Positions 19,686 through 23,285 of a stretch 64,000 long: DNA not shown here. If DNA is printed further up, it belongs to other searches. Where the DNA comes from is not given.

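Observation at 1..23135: Unlisted >23-kb single ORF: a >7,700-aa giant surface protein running off the window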

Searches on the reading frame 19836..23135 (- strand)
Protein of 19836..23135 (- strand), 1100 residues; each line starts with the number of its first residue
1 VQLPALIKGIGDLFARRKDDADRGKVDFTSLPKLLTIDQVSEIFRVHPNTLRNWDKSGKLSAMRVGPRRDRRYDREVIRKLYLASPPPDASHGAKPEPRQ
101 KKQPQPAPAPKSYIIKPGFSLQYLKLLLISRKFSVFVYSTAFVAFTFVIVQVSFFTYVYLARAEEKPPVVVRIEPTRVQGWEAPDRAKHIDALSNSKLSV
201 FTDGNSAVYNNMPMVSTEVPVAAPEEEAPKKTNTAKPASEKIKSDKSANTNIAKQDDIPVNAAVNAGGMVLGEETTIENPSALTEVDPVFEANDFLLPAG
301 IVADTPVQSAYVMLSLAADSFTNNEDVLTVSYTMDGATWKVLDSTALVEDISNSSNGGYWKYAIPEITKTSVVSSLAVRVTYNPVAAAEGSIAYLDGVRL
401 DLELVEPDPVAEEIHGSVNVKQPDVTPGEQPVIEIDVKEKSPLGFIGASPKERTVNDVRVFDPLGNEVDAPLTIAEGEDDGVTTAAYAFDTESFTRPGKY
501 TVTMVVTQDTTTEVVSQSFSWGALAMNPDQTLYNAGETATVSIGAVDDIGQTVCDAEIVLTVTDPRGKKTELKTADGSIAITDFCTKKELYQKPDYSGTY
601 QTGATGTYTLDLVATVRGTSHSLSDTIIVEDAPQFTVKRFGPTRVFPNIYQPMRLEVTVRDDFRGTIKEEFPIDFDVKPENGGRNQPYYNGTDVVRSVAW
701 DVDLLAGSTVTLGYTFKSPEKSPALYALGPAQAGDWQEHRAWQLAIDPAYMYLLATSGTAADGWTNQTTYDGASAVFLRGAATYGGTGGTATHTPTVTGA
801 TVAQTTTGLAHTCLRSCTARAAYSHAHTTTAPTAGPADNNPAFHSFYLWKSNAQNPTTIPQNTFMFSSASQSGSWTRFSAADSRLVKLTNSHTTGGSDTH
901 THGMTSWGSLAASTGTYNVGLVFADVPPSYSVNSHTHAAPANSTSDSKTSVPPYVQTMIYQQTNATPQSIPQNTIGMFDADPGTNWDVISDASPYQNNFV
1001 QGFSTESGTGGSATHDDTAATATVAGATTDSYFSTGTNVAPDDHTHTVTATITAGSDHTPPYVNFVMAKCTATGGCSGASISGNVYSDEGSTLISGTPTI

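Call 13: find_homologous_proteins(query=window:19836-23135:-, max_evalue=0.001)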
Query window:19836-23135:- (1100 aa): 6 proteins with E <= 0.001 among 8000 candidates.
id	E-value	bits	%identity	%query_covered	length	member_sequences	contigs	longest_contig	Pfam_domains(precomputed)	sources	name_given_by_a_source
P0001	7.1e-278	943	45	91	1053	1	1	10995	PF12728.14,PF00376.30,PF13411.13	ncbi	-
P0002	2.1e-240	819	41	99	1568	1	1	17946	PF12728.14,PF00376.30,PF13411.13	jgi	-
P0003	5.4e-171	589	46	60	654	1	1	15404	PF12728.14,PF00376.30,PF13411.13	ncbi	ncbi:MAG: helix-turn-helix domain-containing protein, partial [Patescibacteria group bacterium]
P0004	2.5e-167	577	43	59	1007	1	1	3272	PF12728.14,PF00082.28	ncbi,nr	ncbi:MAG: S8 family serine peptidase, partial [candidate division Zixibacteria bacterium]|nr:S8 fami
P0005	7.7e-33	132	35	20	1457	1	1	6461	PF01551.30,PF01835.26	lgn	-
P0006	1.4e-8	51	63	5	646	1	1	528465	PF12728.14,PF00376.30,PF13411.13,PF13185.13,PF01590.33,PF02518.32,PF13492.13,PF00512.32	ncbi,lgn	-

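Call 17: find_related_loci(query=A1, collection=genome_contigs, flank=10000)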
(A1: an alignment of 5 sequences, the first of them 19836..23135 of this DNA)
Query A1 (1100 aa) in genome_contigs; peptide patterns used: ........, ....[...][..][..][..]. (x = any residue, [..] = any of these).
284 stretches matched a pattern; 227 encode a relative of the query (tblastn E <= 1e-3); the best 80 are kept; 80 distinct loci.
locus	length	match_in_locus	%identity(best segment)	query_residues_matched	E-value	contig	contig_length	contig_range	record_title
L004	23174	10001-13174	59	26-1100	0e+0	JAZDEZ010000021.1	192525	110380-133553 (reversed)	MAG: Patescibacteria group bacterium isolate MEGAHIT-group-0.176 k141_14591774, whole genome shotgun sequence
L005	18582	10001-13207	52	13-1100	0e+0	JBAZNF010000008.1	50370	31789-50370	MAG: Patescibacteria group bacterium isolate SO_2017_LW4_60 scaffold_919_c2_LW137-91_2017, whole genome shotgun sequence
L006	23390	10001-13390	44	22-1097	0e+0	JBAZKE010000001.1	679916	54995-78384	MAG: Patescibacteria group bacterium isolate SO_2017_LW4_136 scaffold_25_c1_LW137-91_2017, whole genome shotgun sequence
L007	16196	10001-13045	44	26-1097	0e+0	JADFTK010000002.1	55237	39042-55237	MAG: Patescibacteria group bacterium isolate B9T1L10 B9T1L10_NODE445, whole genome shotgun sequence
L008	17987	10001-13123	43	14-1095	0e+0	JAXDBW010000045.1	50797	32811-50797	MAG: Patescibacteria group bacterium isolate POMEDNA-B28 Raw2_k127_908959, whole genome shotgun sequence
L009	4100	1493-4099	44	14-1015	0e+0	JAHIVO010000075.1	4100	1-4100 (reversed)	MAG: Patescibacteria group bacterium isolate MM_PC_MetaG.mb.84 MM_PC_MetaG.mb.84_k141_1382195, whole genome shotgun sequ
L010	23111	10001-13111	42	25-1097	0e+0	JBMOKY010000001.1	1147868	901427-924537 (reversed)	MAG: Patescibacteria group bacterium isolate Betzabe_MAG010 MAG010_1, whole genome shotgun sequence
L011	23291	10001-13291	40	14-1097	0e+0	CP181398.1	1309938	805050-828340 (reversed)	MAG: Candidatus Kerfeldbacteria bacterium isolate MKparc4 chromosome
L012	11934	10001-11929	46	26-685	1e-172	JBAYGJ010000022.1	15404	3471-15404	MAG: Patescibacteria group bacterium isolate SO_2016_GW1_122 scaffold06614_OW334_2016, whole genome shotgun sequence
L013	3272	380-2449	43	26-675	0e+0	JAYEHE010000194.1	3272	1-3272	MAG: Candidatus Zixiibacteriota bacterium isolate MAG226 MAG226_194, whole genome shotgun sequence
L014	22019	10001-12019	38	25-764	7e-149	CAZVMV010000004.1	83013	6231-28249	MAG TPA_asm: uncultured Gammaproteobacteria bacterium isolate SRP173033_co2_263 genome assembly, contig: NODE_88_length_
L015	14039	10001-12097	37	6-746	5e-141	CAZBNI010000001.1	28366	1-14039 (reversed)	MAG TPA_asm: uncultured Gammaproteobacteria bacterium isolate binchicken_co19_652 genome assembly, contig: NODE_2378_len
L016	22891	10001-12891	34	26-1098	3e-159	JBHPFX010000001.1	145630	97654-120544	Patescibacteria group bacterium isolate SAG AM-311-L03 NODE_1_length_145630_cov_33.237974, whole genome shotgun sequence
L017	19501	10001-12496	31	278-771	2e-72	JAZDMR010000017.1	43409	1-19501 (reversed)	MAG: bacterium isolate MEGAHIT-group-0.67 k141_4621959, whole genome shotgun sequence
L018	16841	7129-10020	40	13-1098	5e-174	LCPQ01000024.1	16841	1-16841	MAG: Parcubacteria group bacterium GW2011_GWA2_48_9 UY34_C0024, whole genome shotgun sequence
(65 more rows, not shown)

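Call 37: search_protein_families(library=pfam, proteins=[window:19881-22640:-], max_evalue=5)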
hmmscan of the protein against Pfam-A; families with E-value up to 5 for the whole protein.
window:19881-22640:- (920 aa): 1 family
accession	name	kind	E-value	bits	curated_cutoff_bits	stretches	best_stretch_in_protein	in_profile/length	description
PF01835.25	MG2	-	4.7e-06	27.3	32.8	1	364-411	7-54/96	MG2 domain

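Call 43: search_solved_structures(query=window:19836-23135:-, max_evalue=1, show_alignments=2)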
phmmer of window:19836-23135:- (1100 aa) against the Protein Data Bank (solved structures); distinct sequences matched with E-value up to 1: 4.
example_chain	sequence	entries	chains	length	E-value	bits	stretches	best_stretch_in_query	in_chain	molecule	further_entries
6amk_A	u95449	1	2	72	7.8e-05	24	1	31-86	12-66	Putative DNA-binding protein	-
6ama_A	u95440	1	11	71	0.00031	22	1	33-87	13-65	Putative DNA-binding protein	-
4j2n_A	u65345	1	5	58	0.01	17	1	31-79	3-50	Gp37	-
2ddz_A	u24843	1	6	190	0.45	11.5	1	380-445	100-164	190aa long hypothetical protein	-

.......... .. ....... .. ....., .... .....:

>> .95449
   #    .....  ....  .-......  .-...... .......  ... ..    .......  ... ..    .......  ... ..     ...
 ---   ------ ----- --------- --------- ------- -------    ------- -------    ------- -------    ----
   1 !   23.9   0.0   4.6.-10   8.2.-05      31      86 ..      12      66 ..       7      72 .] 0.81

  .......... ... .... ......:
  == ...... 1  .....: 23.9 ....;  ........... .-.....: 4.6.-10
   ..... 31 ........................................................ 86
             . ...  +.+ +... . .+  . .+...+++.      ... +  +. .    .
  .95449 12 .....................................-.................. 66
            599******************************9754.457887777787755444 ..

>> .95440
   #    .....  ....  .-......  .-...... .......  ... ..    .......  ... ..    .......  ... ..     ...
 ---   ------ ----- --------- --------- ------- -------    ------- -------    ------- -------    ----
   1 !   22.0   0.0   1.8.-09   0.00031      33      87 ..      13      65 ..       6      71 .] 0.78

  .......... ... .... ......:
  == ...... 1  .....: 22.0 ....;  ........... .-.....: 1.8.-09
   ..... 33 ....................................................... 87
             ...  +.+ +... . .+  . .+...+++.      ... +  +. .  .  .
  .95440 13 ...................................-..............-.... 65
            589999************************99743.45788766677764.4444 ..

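Call 52: search_protein_representatives(alignment_id=A1)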
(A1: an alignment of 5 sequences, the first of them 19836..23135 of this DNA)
Query: 5 sequences, 1013 profile positions. Proteins with E-value up to 0.001 (for the whole library): 4460; up to 1e-10: 2257; up to 1e-30: 1458. The best 150 are listed.
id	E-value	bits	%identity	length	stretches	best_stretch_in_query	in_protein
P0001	0.0e+00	1727.9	-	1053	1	1-1013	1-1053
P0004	0.0e+00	1395.2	-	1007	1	1-922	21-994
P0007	0.0e+00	1243.6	-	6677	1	18-1012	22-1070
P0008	0.0e+00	1242.9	-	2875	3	298-1012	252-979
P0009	0.0e+00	1150.4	-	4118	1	18-1012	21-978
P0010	0.0e+00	1124.6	-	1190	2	65-1012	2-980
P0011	4.0e-292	988.2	-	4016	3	293-1012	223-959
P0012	1.5e-231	787.6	-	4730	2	307-858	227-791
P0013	2.0e-195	668.1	-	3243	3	323-1012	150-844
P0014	1.6e-190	651.8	-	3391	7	427-902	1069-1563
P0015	2.7e-174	598.1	-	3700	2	303-841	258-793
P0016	2.1e-172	591.9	-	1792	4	516-1003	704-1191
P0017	2.9e-166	571.5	-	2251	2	260-825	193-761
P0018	5.5e-163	560.7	-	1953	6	427-817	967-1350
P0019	1.1e-162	559.7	-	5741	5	324-770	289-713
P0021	1.8e-158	545.7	-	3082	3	306-766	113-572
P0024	8.7e-147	507.0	-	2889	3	303-1012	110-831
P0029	5.1e-138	478.0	-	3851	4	308-771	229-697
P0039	7.9e-128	444.3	-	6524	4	290-769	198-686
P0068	4.6e-91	322.6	-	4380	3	328-814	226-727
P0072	7.7e-90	318.5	-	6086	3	312-770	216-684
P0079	4.5e-87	309.4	-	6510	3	215-753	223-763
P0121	1.9e-76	274.2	-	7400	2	469-778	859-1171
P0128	4.6e-76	272.9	-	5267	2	484-772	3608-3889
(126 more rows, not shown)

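Call 55: list_cluster_members(proteins=[P0007, P0009, P0011, P0012, P0019, P0039, P0072, P0079, P0121, P0128])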
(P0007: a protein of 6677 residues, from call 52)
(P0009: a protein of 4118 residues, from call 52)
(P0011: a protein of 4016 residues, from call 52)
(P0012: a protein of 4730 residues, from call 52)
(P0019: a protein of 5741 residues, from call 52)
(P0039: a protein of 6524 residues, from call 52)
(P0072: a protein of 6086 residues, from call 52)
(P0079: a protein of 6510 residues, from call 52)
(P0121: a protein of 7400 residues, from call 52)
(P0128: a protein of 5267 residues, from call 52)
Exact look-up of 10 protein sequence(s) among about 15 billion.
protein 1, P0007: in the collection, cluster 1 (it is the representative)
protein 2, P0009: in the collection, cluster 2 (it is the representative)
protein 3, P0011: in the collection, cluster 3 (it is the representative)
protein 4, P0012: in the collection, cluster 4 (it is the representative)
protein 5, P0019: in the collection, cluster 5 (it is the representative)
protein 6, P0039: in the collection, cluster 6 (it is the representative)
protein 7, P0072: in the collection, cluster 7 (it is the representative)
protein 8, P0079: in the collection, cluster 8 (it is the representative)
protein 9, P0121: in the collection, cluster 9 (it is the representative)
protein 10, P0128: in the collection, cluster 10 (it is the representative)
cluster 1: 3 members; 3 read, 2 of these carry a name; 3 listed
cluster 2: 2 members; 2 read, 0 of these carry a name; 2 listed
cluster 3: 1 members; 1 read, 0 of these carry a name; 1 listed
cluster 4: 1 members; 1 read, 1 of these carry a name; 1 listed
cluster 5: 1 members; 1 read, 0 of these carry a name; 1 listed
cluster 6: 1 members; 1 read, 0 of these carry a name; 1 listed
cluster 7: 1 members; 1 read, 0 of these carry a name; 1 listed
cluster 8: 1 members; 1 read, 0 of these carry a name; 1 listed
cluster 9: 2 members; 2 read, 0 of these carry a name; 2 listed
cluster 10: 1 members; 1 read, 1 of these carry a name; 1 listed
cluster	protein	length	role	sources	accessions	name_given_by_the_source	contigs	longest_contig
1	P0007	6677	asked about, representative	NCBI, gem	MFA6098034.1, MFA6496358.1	MAG: helix-turn-helix domain-containing protein [Patescibacteria group bacterium]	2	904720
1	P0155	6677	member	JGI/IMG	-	hypothetical protein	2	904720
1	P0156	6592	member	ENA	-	-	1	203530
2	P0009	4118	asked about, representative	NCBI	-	-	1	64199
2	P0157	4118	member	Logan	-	-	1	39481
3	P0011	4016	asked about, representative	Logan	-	-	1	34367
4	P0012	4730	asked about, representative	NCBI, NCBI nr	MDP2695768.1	MAG: hypothetical protein Q8O87_00770 [bacterium] | hypothetical protein [bacterium]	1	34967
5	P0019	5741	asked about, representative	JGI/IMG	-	-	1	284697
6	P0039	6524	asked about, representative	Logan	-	-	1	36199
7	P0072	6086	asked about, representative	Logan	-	-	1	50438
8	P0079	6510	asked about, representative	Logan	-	-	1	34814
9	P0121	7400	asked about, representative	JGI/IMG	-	-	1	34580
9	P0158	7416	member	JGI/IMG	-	-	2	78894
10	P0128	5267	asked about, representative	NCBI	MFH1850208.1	MAG: CARDB domain-containing protein [archaeon]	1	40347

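Call 56: predict_structure(alignment_id=A1)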
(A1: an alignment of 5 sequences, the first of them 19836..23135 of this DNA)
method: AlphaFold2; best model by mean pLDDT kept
length: 1100 residues; sequences in the alignment: 5
mean_pLDDT: 43.7   pTM: 0.29
mean pLDDT of the five models: 43.7, 42.9, 42.1, 40.4, 39.8
residues with pLDDT >= 90: 10; 70-90: 235; 50-70: 139; < 50: 716
segments of 3 or more residues with pLDDT < 50: 1-167, 182-287, 318-325, 344-347, 349-358, 386-391, 547-551, 588-592, 642-649, 688-694, 719-1100
pLDDT, mean of each block of 10 residues (from residue 1): 28 31 29 32 33 33 32 30 30 29 29 24 27 26 38 41 47 67 32 24 28 29 26 25 24 23 22 25 43 69 72 60 51 76 51 42 78 81 53 61 69 79 61 86 61 88 78 82 86 68 85 78 53 70 57 70 87 84 56 67 81 66 67 57 46 73 75 69 64 60 78 67 27 25 26 27 27 28 21 22 24 23 19 22 25 29 26 25 20 20 20 21 22 21 24 20 21 25 39 25 21 22 22 24 23 24 32 41 30 25
secondary structure, 60 per line:
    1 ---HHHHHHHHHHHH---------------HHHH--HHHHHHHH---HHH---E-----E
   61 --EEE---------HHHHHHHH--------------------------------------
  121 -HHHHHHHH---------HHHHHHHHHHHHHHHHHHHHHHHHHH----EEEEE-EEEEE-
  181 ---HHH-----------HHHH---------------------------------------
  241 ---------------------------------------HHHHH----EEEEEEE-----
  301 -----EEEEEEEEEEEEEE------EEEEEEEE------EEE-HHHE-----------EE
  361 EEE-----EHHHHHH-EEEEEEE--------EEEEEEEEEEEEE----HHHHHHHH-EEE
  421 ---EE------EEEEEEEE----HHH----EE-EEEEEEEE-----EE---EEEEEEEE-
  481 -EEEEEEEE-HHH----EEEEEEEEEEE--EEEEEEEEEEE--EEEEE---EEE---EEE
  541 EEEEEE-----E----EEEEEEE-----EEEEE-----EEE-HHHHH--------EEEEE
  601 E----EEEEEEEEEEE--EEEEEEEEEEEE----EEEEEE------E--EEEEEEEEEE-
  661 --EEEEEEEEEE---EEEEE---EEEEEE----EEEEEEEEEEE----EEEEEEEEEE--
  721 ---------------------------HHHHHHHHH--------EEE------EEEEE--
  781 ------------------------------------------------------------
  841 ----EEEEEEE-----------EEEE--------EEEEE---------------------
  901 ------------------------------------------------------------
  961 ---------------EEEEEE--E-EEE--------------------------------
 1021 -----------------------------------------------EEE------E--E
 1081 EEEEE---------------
elements in order (helices of 4 or more, strands of 3 or more residues): H4-15 H31-34 H37-44 E63-65 H75-82 H122-129 H139-164 E169-173 E175-179 H198-201 H280-284 E289-295 E306-319 E326-333 E340-342 E359-363 H370-375 E377-383 E392-404 H409-416 E418-420 E432-439 E454-461 E472-479 E482-489 E498-508 E511-521 E524-528 E532-534 E538-546 E557-563 E569-573 E579-581 H583-587 E596-601 E606-616 E619-630 E635-640 E650-659 E663-672 E676-680 E684-689 E694-704 E709-718 H748-756 E765-767 E774-778 E845-851 E863-866 E875-879 E976-981 E986-988 E1068-1070 E1080-1085
